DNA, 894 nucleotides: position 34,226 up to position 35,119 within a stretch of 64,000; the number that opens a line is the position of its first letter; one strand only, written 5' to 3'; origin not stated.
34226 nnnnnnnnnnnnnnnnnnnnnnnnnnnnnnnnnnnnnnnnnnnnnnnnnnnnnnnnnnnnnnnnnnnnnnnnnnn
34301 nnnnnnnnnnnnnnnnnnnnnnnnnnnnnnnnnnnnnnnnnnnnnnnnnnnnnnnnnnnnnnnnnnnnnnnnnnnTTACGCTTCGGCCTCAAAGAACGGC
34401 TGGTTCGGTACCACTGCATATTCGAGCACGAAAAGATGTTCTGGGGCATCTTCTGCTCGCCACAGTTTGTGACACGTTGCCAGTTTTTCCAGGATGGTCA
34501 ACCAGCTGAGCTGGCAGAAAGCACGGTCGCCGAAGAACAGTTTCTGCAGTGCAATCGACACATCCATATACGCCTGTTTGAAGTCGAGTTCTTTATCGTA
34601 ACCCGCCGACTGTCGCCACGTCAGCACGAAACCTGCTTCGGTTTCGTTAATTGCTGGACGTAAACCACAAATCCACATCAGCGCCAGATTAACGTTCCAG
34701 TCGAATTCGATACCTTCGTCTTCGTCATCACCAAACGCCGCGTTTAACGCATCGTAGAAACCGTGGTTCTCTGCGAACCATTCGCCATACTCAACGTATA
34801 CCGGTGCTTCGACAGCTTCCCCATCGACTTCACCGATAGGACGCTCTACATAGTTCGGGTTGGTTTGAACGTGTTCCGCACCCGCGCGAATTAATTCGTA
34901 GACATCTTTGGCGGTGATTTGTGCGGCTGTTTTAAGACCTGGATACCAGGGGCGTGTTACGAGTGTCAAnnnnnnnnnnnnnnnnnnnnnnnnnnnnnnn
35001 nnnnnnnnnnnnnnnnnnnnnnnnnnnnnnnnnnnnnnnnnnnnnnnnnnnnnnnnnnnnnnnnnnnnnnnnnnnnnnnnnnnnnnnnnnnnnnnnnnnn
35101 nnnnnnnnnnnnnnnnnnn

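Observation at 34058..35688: Candidate lysis cassette: secreted SLT enzyme plus holin-like membrane protein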

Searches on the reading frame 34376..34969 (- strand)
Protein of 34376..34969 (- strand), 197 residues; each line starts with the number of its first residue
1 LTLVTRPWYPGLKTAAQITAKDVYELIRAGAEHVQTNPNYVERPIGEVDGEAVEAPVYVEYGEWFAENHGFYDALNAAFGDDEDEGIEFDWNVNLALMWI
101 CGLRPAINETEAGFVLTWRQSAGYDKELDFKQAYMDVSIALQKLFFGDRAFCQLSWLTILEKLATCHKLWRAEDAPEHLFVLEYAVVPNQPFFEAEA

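Call 7: search_protein_families(library=pfam, proteins=[window:34376-34969:-], max_evalue=0.1)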
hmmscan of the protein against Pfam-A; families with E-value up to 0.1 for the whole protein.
window:34376-34969:- (197 aa): 1 family
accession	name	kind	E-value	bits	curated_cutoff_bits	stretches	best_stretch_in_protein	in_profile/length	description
PF05598.16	DUF772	-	0.078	13.4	23.1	0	83-104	24-45/74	Transposase domain (DUF772)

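Call 8: search_protein_families(library=phrogs, proteins=[window:34376-34969:-], max_evalue=0.01)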
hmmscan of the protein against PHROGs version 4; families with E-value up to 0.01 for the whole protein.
window:34376-34969:- (197 aa): 1 family
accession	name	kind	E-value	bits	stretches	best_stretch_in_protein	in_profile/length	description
phrog_8114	-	unknown function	2.8e-84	282.5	1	1-193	1-172/172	-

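Call 72: find_homologous_proteins(query=window:34376-34969:-, max_evalue=0.001)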
Query window:34376-34969:- (197 aa): 24 proteins with E <= 0.001 among 354 candidates.
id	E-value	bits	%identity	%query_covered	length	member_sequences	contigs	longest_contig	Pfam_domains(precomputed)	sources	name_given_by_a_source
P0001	4.8e-130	449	98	100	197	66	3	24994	-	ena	-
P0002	1.3e-103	363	79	100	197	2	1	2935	-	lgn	-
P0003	1.2e-98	347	80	99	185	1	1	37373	-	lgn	-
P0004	2.8e-96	339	75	99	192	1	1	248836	-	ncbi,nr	ncbi:hypothetical protein pEaSNUABM29_00236 [Erwinia phage pEa_SNUABM_29]|nr:hypothetical protein pE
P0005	1.5e-92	327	70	98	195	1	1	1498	-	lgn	-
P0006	4.1e-89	316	70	98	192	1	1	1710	-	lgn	-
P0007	4.0e-85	303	68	98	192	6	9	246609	-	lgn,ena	-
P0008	2.8e-82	293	65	98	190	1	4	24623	-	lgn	-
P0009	1.6e-78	281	62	97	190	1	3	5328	-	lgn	-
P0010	2.7e-78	280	69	90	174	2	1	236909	-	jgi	-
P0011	1.9e-62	229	53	98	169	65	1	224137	-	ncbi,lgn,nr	ncbi:hypothetical protein ABO35_000463 [Salmonella enterica subsp. enterica serovar Braenderup]|nr:h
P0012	5.7e-62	227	56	98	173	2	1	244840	-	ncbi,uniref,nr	ncbi:hypothetical protein BIZ83_gp071 [Erwinia phage vB_EamM_ChrisDB]|uniref:hypothetical protein n=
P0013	1.2e-61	226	55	98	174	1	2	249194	-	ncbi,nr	ncbi:hypothetical protein pEaSNUABM8_00226 [Erwinia phage pEa_SNUABM_8]|nr:hypothetical protein pEaS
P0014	1.1e-60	223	55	98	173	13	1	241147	-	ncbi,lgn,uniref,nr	ncbi:hypothetical protein BIZ78_gp071 [Erwinia phage vB_EamM_Caitlin]|uniref:hypothetical protein n=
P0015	2.3e-58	215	55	98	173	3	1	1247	-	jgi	-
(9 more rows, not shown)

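Call 79: predict_structure(alignment_id=A3)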
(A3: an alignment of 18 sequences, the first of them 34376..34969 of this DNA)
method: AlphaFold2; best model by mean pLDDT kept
length: 197 residues; sequences in the alignment: 18
mean_pLDDT: 85.7   pTM: 0.79
mean pLDDT of the five models: 85.7, 85.1, 84.2, 82.9, 82.7
residues with pLDDT >= 90: 103; 70-90: 68; 50-70: 23; < 50: 3
segments of 3 or more residues with pLDDT < 50: 195-197
pLDDT, mean of each block of 10 residues (from residue 1): 80 94 94 82 67 76 95 95 91 96 94 91 95 93 82 77 88 85 78 50
secondary structure, 60 per line:
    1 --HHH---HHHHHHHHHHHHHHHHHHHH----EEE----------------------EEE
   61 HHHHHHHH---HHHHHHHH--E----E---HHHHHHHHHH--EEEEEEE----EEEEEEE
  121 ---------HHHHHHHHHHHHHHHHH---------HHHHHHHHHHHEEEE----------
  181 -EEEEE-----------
elements in order: H9-28 E33-35 E58-60 H61-68 H72-79 H91-100 E103-109 E114-120 H130-146 H156-166 E167-170 E182-186

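Call 84: search_protein_representatives(alignment_id=A3)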
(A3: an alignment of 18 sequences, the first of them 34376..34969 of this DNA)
Query: 18 sequences, 186 profile positions. Proteins with E-value up to 0.001 (for the whole library): 7; up to 1e-10: 5; up to 1e-30: 1. The best 7 are listed.
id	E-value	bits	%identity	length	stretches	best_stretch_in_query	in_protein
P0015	8.2e-81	286.7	-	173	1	1-185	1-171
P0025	2.3e-28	115.7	-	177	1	1-177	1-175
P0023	4.3e-21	92.0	-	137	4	78-98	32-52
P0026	4.4e-21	91.9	-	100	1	1-89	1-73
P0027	4.0e-20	88.8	-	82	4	74-94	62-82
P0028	2.4e-09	53.7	-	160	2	82-177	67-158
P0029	5.9e-05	39.3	-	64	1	1-37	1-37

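Call 87: fold_search(model_id=the predicted structure, library=viral)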
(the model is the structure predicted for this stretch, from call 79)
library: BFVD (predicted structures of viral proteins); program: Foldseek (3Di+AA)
matches with E <= 10: 386; with E <= 0.001: 1
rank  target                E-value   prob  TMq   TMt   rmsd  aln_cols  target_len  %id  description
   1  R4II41                4.7e-05  1.00  0.45  0.54   5.0       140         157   21  (no name in the UniProt tables at hand)
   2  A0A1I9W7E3            4.4e-01  0.06  0.13  0.12  14.7       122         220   11  RNA-directed RNA polymerase (Fragment) [Cowpea tombusvirid 1]
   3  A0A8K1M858            5.9e-01  0.06  0.12  0.15  17.8       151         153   12  VP5A [Callinectes sapidus reovirus 2]
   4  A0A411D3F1            6.6e-01  0.02  0.11  0.07  19.3       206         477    8  RNA-directed RNA polymerase catalytic subunit (Fragment) [Bombus-associated virus Orth1]
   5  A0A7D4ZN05            7.1e-01  0.03  0.12  0.11  19.0       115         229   15  Uncharacterized protein [Drosophila-associated adintovirus 2]
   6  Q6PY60                7.5e-01  0.05  0.12  0.11  15.2       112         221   13  RNA-directed RNA polymerase (Fragment) [Cucumber leaf spot virus]
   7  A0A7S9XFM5            7.9e-01  0.06  0.14  0.20  16.3       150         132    9  Uncharacterized protein [Virus NIOZ-UU157]
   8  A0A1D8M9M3            7.9e-01  0.06  0.14  0.11  14.6       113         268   13  (no name in the UniProt tables at hand)
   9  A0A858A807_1          8.4e-01  0.02  0.11  0.03  24.2       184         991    9  (no name in the UniProt tables at hand)
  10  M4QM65                8.9e-01  0.04  0.10  0.03  14.8       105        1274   12  Uncharacterized protein [Tetraselmis viridis virus S1]
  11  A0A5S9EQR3            9.5e-01  0.08  0.18  0.26  18.2       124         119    8  Uncharacterized protein [Tenacibaculum phage PTm1]
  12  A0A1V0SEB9            1.0e+00  0.10  0.24  0.25  23.5       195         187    8  Uncharacterized protein [Indivirus ILV1]
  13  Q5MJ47                1.0e+00  0.02  0.11  0.09  17.3       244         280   12  NS5 protein (Fragment) [Kokobera virus]
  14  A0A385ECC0            1.1e+00  0.10  0.11  0.30  12.7        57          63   19  Uncharacterized protein [Caulobacter phage CcrBL9]
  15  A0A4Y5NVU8            1.1e+00  0.08  0.12  0.25  13.2        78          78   17  (no name in the UniProt tables at hand)
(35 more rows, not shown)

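Call 115: search_protein_families(library=ncbifam, proteins=[window:34376-34969:-], max_evalue=0.01)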
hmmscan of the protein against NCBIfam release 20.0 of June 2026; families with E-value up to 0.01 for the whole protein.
window:34376-34969:- (197 aa): 0 families
